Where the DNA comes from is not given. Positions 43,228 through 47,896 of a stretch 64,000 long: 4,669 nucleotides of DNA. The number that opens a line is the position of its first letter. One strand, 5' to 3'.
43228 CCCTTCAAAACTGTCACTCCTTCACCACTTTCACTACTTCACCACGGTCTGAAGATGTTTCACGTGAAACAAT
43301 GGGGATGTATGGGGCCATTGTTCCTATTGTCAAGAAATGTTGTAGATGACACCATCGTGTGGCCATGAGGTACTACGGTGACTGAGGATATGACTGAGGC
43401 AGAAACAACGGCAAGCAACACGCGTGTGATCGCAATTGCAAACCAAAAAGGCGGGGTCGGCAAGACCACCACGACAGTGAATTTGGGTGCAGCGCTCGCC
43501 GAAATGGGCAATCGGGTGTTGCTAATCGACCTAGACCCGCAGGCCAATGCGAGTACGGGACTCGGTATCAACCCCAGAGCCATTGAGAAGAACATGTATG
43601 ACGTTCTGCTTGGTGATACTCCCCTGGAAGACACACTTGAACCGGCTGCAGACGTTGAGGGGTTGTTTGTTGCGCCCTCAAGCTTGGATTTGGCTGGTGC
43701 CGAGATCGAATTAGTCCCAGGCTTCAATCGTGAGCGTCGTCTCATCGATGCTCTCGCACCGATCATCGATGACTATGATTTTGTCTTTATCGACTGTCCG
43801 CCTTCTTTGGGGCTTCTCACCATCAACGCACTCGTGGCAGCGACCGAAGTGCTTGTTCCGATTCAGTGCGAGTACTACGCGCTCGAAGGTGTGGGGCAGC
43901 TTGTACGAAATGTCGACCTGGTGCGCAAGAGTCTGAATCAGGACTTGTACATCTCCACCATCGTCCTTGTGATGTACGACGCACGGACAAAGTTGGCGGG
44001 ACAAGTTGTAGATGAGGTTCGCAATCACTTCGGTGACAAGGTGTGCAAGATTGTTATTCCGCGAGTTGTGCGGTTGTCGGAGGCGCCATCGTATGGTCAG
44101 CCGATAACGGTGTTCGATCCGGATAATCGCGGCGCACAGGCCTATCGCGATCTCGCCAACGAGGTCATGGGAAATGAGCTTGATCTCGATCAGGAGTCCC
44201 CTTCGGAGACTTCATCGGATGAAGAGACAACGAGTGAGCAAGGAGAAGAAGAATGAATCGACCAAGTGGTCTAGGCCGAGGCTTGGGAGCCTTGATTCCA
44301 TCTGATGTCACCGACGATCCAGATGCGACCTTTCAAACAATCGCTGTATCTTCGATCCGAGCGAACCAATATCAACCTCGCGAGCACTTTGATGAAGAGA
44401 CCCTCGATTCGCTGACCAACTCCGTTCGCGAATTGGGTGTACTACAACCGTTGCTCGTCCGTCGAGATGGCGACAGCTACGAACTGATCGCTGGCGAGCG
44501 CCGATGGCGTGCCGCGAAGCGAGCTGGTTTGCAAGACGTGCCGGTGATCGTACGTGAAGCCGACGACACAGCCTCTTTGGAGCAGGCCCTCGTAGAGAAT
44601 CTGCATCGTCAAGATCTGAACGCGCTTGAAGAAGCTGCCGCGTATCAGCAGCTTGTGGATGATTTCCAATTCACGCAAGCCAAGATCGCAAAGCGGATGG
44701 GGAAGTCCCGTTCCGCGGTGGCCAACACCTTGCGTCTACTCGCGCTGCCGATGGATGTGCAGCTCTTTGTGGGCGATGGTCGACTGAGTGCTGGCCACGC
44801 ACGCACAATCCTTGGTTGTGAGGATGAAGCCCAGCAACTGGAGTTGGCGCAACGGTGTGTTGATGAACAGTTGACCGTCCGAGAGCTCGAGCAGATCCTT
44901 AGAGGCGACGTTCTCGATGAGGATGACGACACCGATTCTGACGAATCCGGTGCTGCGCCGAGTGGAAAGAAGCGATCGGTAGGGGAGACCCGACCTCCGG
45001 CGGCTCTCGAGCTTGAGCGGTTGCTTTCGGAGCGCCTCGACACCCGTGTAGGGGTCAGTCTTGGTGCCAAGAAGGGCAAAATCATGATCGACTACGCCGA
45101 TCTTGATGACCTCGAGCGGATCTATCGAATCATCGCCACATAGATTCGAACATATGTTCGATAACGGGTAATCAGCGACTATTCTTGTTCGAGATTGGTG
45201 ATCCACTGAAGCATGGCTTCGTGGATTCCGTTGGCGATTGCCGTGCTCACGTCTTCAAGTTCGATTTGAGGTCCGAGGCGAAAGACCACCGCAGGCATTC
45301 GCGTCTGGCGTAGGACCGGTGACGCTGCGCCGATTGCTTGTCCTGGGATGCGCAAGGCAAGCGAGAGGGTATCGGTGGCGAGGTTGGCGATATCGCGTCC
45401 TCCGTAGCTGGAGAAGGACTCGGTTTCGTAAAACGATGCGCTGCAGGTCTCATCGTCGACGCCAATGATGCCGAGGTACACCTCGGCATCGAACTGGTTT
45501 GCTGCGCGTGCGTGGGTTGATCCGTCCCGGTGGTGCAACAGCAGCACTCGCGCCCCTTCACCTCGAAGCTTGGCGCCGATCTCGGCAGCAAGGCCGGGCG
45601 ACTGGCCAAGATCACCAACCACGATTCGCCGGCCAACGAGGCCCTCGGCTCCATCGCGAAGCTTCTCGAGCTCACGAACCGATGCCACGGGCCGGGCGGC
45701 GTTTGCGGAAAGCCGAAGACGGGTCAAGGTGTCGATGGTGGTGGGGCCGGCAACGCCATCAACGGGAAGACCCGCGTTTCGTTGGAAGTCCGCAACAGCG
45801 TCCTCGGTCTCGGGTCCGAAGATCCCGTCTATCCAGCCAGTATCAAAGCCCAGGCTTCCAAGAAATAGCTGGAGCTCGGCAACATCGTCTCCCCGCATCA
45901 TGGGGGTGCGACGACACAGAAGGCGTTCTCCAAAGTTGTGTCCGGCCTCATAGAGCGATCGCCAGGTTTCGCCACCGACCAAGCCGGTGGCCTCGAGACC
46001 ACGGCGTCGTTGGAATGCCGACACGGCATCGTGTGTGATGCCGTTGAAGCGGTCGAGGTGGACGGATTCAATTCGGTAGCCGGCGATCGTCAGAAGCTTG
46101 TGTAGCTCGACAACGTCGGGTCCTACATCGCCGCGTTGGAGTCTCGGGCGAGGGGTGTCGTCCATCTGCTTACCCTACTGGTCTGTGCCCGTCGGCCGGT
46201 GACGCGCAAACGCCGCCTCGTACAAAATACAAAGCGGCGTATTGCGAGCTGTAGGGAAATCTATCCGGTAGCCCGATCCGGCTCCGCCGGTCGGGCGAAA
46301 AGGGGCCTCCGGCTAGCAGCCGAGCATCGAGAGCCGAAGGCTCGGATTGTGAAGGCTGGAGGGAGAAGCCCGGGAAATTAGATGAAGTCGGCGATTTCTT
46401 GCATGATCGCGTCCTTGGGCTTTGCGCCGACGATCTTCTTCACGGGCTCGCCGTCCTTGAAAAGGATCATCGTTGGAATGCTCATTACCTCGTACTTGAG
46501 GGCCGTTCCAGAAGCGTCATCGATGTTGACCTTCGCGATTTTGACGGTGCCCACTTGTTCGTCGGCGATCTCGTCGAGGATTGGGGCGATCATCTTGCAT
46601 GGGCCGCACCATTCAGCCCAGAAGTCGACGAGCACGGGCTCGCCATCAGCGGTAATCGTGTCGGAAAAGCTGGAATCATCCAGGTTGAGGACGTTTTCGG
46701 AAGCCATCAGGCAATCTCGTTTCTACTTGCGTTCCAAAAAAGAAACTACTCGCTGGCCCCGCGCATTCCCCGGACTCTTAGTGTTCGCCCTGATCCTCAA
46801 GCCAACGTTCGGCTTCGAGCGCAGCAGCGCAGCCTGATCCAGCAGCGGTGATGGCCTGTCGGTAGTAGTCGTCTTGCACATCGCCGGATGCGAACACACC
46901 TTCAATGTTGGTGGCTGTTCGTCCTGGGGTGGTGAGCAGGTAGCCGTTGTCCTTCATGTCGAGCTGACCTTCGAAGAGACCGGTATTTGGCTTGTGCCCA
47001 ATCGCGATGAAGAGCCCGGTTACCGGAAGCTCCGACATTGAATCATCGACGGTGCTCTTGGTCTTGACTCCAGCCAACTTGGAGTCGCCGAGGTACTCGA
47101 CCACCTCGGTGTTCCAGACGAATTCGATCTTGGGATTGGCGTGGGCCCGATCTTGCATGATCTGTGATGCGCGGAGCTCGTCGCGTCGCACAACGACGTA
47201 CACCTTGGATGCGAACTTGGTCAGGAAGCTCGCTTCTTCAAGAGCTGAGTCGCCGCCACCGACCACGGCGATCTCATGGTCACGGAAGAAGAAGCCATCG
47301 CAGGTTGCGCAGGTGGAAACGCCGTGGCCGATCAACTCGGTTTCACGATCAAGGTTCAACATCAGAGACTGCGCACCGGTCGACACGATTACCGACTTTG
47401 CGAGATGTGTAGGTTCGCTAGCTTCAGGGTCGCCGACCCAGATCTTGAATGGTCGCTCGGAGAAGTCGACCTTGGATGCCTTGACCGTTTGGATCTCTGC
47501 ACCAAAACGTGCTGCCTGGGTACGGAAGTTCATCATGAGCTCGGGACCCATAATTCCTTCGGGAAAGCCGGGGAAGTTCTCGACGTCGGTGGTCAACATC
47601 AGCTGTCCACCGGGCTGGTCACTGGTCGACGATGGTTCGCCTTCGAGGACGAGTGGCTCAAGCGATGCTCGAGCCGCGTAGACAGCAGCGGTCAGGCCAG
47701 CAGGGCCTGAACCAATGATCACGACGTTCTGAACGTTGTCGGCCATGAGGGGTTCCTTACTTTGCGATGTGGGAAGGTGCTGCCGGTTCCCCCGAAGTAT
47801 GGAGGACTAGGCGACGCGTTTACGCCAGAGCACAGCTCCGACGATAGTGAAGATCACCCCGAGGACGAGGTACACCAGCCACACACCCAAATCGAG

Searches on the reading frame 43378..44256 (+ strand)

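Call 49: search_protein_families(library=pfam, proteins=[window:43378-44256:+], max_evalue=0.00001)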
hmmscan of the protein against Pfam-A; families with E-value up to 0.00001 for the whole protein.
window:43378-44256:+ (292 aa): 7 families
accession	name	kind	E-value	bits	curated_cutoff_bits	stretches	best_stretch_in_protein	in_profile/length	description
PF13614.12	AAA_31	-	6.5e-64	215.6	27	1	15-191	1-176/177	AAA domain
PF01656.29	CbiA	-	6.8e-27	94.4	25.4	1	18-243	1-125/125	CobQ/CobB/MinD/ParA nucleotide binding domain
PF00142.24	Fer4_NifH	-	1.5e-12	48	25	1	23-62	7-45/271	4Fe-4S iron sulfur cluster binding proteins, NifH/frxC family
PF09140.17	MipZ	-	2.3e-12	47.2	20.7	1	16-213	1-176/262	ATPase MipZ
PF06564.18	CBP_BcsQ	-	1.3e-11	44.9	21.3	0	17-55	3-41/234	Cellulose biosynthesis protein BcsQ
PF10609.15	ParA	-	3.3e-11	43.5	27.1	1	15-53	3-41/246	NUBPL iron-transfer P-loop NTPase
PF02374.21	ArsA_ATPase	-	1.3e-08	34.9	24.3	1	23-142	8-134/305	Anion-transporting ATPase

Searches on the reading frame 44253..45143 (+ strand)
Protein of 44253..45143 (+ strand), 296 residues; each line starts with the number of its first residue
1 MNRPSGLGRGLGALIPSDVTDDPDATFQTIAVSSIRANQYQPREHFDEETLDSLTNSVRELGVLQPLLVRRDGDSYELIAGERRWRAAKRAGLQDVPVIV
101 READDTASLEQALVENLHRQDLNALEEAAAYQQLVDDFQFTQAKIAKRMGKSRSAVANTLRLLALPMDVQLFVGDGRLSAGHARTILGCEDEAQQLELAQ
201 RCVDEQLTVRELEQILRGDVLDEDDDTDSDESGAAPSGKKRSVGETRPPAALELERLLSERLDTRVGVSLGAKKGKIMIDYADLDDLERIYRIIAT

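Call 49: search_protein_families(library=pfam, proteins=[window:44253-45143:+], max_evalue=0.00001)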
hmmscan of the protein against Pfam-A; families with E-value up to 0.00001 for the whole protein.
window:44253-45143:+ (296 aa): 3 families
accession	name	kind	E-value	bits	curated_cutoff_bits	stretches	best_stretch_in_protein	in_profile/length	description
PF17762.8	HTH_ParB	-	2e-36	124.6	22.6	1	120-216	1-97/102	ParB HTH domain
PF02195.25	ParB_N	-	8.2e-35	119.2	26.3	1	27-118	3-95/95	ParB N-terminal domain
PF23552.2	ParB_C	-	1.1e-10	41.2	23.8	1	251-292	5-47/50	ParB dimerisation domain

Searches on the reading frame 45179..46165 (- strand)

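Call 49: search_protein_families(library=pfam, proteins=[window:45179-46165:-], max_evalue=0.00001)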
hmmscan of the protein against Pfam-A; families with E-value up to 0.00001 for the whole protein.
window:45179-46165:- (328 aa): 1 family
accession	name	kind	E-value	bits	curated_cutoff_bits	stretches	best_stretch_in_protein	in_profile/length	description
PF01471.23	PG_binding_1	-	5.4e-33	113.4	23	2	91-147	1-57/57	Putative peptidoglycan binding domain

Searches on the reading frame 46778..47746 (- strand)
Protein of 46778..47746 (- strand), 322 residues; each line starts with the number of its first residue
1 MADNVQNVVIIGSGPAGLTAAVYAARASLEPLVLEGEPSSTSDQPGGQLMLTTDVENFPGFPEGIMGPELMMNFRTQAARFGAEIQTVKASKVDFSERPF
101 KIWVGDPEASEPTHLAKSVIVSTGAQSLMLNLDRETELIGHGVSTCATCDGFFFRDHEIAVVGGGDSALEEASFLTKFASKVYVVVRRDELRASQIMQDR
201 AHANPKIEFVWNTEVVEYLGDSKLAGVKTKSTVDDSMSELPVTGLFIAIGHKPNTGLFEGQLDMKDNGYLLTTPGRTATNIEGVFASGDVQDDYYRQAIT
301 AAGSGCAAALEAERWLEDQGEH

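Call 49: search_protein_families(library=pfam, proteins=[window:46778-47746:-], max_evalue=0.00001)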
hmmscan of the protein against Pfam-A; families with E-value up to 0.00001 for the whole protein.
window:46778-47746:- (322 aa): 5 families
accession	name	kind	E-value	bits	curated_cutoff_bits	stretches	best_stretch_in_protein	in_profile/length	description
PF07992.20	Pyr_redox_2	-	1.4e-46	159.7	26.1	1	7-305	2-291/291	Pyridine nucleotide-disulphide oxidoreductase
PF00070.33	Pyr_redox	-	1.2e-20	74.3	22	1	159-230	2-80/82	Pyridine nucleotide-disulphide oxidoreductase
PF13738.12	Pyr_redox_3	-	1.1e-17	64.7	30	1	110-288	119-305/305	Pyridine nucleotide-disulphide oxidoreductase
PF13434.12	Lys_Orn_oxgnase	-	1.2e-07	31.7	21.3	1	79-190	112-224/339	L-lysine 6-monooxygenase/L-ornithine 5-monooxygenase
PF01266.30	DAO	-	8.1e-07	29.3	27.9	0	8-106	2-94/353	FAD dependent oxidoreductase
